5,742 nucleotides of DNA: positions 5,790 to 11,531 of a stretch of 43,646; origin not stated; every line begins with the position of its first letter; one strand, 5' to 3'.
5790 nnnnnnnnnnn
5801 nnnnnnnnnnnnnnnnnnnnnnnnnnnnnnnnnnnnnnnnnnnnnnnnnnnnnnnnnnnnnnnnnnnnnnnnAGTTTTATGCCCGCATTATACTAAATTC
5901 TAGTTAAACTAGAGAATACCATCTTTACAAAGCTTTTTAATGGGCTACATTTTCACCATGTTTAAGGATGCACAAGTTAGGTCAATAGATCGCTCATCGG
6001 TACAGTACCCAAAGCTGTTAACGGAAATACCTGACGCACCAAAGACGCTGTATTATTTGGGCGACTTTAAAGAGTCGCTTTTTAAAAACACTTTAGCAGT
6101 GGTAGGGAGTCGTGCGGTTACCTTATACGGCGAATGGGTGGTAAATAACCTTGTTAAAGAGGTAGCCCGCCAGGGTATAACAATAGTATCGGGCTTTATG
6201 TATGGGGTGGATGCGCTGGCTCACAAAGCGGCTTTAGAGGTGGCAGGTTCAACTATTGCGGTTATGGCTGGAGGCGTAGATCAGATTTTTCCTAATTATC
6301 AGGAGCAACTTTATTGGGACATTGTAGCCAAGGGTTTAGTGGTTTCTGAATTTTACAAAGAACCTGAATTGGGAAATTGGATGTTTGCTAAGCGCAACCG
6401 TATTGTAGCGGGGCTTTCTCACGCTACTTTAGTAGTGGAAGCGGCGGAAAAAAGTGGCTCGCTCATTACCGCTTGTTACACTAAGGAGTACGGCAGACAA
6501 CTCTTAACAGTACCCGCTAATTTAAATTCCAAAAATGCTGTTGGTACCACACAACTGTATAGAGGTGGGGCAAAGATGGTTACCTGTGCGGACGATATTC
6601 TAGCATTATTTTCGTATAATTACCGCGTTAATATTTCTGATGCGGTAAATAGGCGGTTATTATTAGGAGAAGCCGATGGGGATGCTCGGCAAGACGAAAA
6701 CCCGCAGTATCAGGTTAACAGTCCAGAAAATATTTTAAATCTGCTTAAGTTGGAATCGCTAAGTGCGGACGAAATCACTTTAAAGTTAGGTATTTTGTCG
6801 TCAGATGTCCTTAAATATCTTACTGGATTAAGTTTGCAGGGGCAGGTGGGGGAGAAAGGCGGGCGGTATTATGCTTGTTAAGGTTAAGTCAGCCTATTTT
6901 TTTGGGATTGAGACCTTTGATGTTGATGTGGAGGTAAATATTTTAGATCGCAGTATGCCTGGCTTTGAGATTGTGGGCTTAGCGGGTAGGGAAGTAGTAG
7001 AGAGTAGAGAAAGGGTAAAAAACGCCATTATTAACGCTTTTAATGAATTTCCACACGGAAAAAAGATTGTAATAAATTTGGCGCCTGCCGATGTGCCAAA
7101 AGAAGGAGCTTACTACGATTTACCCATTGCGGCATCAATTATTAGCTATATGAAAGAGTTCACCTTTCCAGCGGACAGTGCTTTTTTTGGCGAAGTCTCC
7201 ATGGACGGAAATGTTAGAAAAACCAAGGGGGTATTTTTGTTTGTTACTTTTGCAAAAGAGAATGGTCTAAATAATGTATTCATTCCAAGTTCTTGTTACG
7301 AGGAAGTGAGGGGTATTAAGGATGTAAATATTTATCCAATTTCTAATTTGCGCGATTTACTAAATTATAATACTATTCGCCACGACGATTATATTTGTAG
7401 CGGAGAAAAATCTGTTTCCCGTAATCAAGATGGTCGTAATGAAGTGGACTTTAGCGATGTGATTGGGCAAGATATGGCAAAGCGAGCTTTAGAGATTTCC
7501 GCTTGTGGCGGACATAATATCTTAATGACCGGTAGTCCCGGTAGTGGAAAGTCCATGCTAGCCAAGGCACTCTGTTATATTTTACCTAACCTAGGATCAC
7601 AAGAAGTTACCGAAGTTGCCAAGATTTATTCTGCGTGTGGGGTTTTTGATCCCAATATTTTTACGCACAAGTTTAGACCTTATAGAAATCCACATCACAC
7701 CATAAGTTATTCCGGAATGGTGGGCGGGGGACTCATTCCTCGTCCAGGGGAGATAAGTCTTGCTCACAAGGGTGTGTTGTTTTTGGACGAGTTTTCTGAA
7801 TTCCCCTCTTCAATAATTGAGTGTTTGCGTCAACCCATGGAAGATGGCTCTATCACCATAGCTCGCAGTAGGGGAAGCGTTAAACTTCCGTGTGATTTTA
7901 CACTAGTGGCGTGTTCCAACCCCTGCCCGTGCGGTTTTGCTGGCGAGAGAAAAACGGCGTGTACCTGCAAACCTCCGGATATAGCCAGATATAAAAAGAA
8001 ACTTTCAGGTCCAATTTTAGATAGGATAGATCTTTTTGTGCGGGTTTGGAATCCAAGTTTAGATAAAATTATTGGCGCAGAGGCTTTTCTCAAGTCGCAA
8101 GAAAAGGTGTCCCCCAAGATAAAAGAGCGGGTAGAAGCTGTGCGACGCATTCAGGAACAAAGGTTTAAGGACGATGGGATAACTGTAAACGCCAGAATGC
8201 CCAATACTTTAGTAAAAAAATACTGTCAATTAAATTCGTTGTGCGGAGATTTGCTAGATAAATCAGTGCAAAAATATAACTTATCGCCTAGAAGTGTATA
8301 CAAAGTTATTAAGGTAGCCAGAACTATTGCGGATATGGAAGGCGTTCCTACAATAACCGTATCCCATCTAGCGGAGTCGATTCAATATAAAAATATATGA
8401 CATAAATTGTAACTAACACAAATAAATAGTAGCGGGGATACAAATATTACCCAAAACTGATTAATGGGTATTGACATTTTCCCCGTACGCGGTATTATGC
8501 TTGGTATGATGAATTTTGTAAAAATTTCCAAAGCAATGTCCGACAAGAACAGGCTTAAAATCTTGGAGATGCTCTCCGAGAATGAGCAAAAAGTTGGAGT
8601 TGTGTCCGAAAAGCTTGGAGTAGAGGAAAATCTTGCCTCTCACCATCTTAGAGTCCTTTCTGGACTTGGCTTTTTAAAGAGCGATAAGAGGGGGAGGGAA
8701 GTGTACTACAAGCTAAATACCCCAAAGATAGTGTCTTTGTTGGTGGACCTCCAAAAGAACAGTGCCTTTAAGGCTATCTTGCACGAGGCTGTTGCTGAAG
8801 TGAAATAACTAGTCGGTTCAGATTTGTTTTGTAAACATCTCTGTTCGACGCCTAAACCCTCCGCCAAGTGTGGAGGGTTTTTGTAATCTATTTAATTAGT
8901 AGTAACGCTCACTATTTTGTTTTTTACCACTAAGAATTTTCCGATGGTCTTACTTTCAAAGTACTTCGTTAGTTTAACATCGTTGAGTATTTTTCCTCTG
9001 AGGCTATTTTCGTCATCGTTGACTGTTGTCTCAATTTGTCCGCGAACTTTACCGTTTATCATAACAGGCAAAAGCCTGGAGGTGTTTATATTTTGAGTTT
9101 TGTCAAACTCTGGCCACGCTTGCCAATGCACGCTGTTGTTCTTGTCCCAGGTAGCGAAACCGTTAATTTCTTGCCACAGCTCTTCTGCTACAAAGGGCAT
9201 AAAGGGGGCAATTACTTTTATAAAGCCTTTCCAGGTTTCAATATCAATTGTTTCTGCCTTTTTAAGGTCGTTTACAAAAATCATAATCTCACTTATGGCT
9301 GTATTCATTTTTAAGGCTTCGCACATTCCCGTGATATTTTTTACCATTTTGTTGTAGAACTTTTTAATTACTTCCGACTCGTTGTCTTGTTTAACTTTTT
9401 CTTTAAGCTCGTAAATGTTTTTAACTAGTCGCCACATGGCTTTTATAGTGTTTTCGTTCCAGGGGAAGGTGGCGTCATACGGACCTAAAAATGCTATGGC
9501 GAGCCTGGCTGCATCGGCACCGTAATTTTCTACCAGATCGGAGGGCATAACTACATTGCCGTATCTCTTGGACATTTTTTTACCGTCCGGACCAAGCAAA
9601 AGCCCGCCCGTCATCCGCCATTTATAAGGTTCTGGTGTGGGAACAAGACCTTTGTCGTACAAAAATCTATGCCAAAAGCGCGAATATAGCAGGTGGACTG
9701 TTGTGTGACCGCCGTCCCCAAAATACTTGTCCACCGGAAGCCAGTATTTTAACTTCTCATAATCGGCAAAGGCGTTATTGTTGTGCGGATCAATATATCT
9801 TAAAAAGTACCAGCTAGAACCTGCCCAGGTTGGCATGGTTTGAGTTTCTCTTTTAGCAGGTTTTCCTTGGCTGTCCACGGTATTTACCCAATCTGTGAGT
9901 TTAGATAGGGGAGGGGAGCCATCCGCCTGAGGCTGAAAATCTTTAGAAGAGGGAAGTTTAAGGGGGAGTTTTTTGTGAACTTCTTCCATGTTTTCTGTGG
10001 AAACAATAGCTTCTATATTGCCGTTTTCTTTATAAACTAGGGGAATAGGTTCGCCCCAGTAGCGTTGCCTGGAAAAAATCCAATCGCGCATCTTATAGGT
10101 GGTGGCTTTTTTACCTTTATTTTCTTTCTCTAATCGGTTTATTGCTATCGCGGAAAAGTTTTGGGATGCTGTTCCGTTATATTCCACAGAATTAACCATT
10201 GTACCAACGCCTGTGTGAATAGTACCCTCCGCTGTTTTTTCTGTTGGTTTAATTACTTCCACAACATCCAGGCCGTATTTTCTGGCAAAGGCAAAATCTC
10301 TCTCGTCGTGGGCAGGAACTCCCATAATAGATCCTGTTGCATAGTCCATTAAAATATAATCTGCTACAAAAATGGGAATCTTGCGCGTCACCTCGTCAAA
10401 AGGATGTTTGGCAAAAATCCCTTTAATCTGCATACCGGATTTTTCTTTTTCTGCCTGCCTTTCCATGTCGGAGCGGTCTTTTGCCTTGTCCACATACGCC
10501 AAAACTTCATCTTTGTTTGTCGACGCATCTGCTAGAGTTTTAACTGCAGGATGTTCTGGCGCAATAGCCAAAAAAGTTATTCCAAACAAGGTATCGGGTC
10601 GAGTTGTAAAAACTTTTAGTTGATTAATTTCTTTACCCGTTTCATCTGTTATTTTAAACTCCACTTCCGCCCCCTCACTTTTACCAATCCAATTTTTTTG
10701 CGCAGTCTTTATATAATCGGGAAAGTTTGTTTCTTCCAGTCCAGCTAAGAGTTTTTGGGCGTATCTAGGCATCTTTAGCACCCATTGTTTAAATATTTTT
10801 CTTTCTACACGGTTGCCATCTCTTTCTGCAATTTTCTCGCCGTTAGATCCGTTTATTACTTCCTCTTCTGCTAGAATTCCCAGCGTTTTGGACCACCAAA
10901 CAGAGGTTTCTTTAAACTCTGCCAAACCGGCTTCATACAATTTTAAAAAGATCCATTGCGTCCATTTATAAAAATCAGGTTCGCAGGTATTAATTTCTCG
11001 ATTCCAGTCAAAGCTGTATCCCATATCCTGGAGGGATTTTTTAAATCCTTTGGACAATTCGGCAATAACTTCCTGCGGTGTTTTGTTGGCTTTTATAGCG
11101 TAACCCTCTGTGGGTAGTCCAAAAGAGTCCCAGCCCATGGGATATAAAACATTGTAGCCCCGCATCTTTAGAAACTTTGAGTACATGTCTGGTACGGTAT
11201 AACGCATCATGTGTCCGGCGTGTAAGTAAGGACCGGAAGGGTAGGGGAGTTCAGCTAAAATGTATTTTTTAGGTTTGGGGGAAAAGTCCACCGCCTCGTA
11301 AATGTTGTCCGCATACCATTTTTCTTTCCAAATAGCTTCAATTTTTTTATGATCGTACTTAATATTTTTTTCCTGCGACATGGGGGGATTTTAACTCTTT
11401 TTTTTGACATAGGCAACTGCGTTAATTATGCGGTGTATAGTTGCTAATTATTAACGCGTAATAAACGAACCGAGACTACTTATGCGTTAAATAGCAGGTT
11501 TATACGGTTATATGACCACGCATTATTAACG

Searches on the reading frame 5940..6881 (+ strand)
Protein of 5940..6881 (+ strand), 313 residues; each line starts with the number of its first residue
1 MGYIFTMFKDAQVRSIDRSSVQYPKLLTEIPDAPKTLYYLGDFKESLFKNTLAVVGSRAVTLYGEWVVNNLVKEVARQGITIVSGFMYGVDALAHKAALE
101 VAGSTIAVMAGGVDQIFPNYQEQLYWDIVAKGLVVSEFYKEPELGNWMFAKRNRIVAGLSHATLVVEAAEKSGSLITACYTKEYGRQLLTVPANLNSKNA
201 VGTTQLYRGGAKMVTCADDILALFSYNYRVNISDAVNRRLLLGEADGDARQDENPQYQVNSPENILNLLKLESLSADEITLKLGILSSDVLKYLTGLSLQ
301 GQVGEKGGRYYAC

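Call 8: search_protein_families(library=pfam, proteins=[window:5940-6881:+])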
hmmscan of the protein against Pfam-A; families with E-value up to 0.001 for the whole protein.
window:5940-6881:+ (313 aa): 1 family
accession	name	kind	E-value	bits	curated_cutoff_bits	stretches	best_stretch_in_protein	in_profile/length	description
PF02481.21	DNA_processg_A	-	2.6e-66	223.3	29.6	1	9-215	3-211/212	DNA recombination-mediator protein A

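Call 12: find_encoding_contigs(protein=window:5940-6881:+, flank=10000, max_places=10)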
Protein window:5940-6881:+ (313 aa): 13 contigs read that carry it; 10 places shown.
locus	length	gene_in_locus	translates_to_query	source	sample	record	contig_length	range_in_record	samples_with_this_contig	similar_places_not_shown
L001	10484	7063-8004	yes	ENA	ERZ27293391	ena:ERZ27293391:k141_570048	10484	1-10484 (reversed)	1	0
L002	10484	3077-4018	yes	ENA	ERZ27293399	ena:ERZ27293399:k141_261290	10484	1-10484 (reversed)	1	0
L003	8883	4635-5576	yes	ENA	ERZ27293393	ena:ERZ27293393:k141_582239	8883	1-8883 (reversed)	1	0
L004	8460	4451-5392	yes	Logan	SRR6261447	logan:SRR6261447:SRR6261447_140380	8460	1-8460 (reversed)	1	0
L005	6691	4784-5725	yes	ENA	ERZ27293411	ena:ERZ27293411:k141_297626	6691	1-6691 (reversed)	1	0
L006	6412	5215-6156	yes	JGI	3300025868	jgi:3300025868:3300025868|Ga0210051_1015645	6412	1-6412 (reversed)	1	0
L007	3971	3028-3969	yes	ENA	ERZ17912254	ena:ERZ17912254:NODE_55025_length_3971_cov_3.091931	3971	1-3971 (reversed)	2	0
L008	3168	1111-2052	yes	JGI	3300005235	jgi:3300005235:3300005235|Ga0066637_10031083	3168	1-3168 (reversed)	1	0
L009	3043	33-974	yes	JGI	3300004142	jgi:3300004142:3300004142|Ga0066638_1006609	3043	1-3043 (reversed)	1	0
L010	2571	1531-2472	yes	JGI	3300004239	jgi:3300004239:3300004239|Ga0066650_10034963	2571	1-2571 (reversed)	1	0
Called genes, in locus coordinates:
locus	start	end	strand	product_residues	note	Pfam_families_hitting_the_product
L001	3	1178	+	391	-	?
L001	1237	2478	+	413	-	PF01018:GTP1_OBG, PF03193:RsgA_GTPase (faint), PF00009:GTP_EFTU (faint), PF00350:Dynamin_N (faint), PF01926:MMR_HSR1, PF02421:FeoB_N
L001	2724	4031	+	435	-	PF13173:AAA_14, PF13635:DUF4143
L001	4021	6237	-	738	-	PF07719:TPR_2 (faint), PF23914:TPR_CcmH_CycH (weak), PF13414:TPR_11 (faint), PF14559:TPR_19 (weak)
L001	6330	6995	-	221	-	PF13411:MerR_1 (weak)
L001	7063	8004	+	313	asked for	PF02481:DNA_processg_A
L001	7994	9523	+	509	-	PF13541:ChlI, PF05362:Lon_C (weak), PF00493:MCM (faint), PF00158:Sigma54_activat (weak), PF01078:Mg_chelatase, PF07728:AAA_5 (weak), PF13335:Mg_chelatase_C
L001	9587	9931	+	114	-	PF12840:HTH_20 (weak), PF01022:HTH_5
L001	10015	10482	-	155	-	?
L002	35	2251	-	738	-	PF07719:TPR_2 (faint), PF23914:TPR_CcmH_CycH (weak), PF13414:TPR_11 (faint), PF14559:TPR_19 (weak)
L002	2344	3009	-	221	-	PF13411:MerR_1 (weak)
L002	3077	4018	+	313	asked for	PF02481:DNA_processg_A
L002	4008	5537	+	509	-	PF13541:ChlI, PF05362:Lon_C (weak), PF00493:MCM (faint), PF00158:Sigma54_activat (weak), PF01078:Mg_chelatase, PF07728:AAA_5 (weak), PF13335:Mg_chelatase_C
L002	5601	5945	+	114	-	PF12840:HTH_20 (weak), PF01022:HTH_5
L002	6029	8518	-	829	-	PF00133:tRNA-synt_1, PF09334:tRNA-synt_1g, PF13603:tRNA-synt_1_2, PF00133:tRNA-synt_1, PF08264:Anticodon_1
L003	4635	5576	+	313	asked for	PF02481:DNA_processg_A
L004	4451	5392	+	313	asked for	PF02481:DNA_processg_A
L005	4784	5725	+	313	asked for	PF02481:DNA_processg_A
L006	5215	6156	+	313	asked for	PF02481:DNA_processg_A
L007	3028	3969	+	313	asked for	PF02481:DNA_processg_A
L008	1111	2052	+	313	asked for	PF02481:DNA_processg_A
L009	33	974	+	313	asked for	PF02481:DNA_processg_A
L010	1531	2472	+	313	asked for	PF02481:DNA_processg_A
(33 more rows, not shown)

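Call 55: search_protein_families(library=ncbifam, max_evalue=0.01, proteins=[window:5958-6881:+])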
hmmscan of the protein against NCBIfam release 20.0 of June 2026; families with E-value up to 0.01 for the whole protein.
window:5958-6881:+ (307 aa): 2 families
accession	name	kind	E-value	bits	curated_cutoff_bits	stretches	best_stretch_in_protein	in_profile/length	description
TIGR00732.1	dprA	equivalog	5.1e-67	225.3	191.15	1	5-216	7-218/220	DNA-processing protein DprA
NF008007.0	PRK10736.1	equivalog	9.9e-53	179.6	495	1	10-221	75-286/374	DNA-protecting protein DprA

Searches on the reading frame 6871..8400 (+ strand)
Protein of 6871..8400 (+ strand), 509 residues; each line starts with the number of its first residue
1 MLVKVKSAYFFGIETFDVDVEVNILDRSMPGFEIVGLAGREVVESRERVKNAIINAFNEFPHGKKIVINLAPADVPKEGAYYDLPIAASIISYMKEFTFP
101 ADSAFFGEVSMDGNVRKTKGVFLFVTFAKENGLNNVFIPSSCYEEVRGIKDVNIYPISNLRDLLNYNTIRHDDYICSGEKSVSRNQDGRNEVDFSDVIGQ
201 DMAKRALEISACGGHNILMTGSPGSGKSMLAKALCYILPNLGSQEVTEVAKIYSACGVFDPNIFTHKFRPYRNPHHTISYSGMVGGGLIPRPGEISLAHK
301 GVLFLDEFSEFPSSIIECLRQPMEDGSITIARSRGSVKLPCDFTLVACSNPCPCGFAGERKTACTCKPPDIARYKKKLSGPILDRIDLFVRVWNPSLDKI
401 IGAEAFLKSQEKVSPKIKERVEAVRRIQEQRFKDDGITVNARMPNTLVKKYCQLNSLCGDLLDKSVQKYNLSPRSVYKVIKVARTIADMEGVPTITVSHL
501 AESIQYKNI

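Call 8: search_protein_families(library=pfam, proteins=[window:6871-8400:+])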
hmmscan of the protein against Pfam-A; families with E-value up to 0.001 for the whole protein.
window:6871-8400:+ (509 aa): 9 families
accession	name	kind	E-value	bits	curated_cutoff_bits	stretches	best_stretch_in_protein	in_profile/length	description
PF01078.27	Mg_chelatase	-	3e-83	278.7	20.3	1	193-394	1-201/207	Magnesium chelatase, subunit ChlI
PF13541.12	ChlI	-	1.4e-33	115.8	27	1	20-140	1-119/121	Subunit ChlI of Mg-chelatase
PF13335.12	Mg_chelatase_C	-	8e-26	90.9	26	1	414-507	4-94/94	Magnesium chelatase, subunit ChlI C-terminal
PF07728.20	AAA_5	-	2.3e-08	34.6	22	1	216-353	1-125/139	AAA domain (dynein-related subfamily)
PF00493.29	MCM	-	3.1e-08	33.4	23.3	1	291-390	113-202/224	MCM P-loop domain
PF00158.32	Sigma54_activat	-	1.4e-06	28.5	20.2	1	211-347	19-139/168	Sigma-54 interaction domain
PF05362.19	Lon_C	-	1.3e-05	25.3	21.1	1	58-152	88-187/205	Lon protease (S16) C-terminal proteolytic domain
PF20720.3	nSTAND3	-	0.00031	20.9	27.2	0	215-259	18-61/155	Novel STAND NTPase 3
PF05496.18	RuvB_N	-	0.00069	19.9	27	0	296-337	81-122/159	Holliday junction DNA helicase RuvB P-loop domain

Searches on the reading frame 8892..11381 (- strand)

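Call 8: search_protein_families(library=pfam, proteins=[window:8892-11381:-])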
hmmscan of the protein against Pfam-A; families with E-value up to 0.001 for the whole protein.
window:8892-11381:- (829 aa): 4 families
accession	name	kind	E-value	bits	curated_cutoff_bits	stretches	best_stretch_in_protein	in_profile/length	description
PF13603.12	tRNA-synt_1_2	-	1.1e-59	201.4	25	1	229-415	1-182/185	Leucyl-tRNA synthetase, editing domain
PF00133.28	tRNA-synt_1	-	2.6e-42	145.5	22.7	2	430-632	227-404/414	tRNA synthetases class I (I, L, M and V)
PF09334.17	tRNA-synt_1g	-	2.1e-23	83.2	20.1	1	40-179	2-138/391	tRNA synthetases class I (M)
PF08264.19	Anticodon_1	-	8.6e-17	61.8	25.1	1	674-788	6-141/148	Anticodon-binding domain of tRNA ligase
